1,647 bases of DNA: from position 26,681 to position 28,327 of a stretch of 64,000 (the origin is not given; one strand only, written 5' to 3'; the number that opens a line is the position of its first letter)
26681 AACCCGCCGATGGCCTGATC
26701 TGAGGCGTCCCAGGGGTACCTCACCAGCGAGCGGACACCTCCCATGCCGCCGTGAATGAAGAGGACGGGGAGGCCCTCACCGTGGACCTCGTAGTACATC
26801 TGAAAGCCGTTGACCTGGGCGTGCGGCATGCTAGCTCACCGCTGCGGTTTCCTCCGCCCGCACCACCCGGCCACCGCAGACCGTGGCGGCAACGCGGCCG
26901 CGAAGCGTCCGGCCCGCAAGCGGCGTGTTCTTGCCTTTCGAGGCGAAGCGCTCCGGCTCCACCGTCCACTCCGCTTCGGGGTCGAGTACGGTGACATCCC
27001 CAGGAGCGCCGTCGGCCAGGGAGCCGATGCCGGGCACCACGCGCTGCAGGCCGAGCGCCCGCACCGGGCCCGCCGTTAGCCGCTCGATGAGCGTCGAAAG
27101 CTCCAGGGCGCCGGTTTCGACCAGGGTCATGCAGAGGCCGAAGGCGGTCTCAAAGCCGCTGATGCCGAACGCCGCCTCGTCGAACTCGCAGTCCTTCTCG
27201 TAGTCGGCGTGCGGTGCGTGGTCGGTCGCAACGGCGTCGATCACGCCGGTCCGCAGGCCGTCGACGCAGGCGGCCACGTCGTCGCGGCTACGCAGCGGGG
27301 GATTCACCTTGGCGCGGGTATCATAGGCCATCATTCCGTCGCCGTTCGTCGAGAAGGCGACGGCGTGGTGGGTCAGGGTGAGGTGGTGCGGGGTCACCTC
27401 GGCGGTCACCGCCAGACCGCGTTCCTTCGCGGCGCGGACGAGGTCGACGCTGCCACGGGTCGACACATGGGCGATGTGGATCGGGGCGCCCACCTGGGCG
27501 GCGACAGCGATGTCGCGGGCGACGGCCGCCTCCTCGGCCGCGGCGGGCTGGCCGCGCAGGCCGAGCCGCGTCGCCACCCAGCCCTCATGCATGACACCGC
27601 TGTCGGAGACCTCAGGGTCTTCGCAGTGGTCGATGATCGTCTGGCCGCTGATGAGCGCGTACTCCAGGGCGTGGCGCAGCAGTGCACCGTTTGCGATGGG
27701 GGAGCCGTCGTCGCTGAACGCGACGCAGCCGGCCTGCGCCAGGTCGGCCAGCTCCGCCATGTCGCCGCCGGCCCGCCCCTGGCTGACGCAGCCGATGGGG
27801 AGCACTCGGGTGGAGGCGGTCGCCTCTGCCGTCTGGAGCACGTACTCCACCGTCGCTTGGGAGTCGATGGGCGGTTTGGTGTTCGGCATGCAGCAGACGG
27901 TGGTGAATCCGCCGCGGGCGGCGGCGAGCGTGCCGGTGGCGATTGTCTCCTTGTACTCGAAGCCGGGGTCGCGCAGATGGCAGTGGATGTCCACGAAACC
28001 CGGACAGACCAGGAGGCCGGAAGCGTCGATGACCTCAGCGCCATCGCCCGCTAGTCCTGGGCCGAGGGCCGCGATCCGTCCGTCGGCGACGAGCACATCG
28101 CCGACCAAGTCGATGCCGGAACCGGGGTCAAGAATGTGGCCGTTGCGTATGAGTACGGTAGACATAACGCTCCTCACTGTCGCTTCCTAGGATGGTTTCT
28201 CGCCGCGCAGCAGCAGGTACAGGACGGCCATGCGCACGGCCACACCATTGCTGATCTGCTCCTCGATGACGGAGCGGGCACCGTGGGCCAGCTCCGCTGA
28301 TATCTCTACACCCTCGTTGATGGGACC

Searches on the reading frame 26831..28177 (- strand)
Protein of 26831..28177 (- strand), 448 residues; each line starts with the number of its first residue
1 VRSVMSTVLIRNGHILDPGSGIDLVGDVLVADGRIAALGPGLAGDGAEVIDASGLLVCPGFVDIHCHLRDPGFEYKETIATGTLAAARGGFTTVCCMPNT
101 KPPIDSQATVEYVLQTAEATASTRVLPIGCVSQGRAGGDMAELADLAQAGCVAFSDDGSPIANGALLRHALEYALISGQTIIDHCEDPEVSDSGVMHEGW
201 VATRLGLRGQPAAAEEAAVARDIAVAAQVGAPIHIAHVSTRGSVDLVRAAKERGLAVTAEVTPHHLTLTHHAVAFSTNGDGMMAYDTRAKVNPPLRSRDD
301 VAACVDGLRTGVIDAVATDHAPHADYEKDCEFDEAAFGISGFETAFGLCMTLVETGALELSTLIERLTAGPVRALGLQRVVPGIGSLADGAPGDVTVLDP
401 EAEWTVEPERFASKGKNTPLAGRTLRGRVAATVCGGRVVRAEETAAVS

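Call 25: search_protein_families(library=pfam, proteins=[window:26831-28177:-], max_evalue=0.001)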
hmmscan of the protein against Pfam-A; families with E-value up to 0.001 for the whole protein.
window:26831-28177:- (448 aa): 3 families
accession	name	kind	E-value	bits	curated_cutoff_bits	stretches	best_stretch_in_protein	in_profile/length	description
PF01979.26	Amidohydro_1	-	1.5e-23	84.1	25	1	56-439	1-345/345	Amidohydrolase family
PF07969.17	Amidohydro_3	-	3.3e-12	47.1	29.7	2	48-75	1-28/472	Amidohydrolase family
PF12890.13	DHOase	-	3.9e-09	37.2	21.2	1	56-241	3-140/142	Dihydro-orotase-like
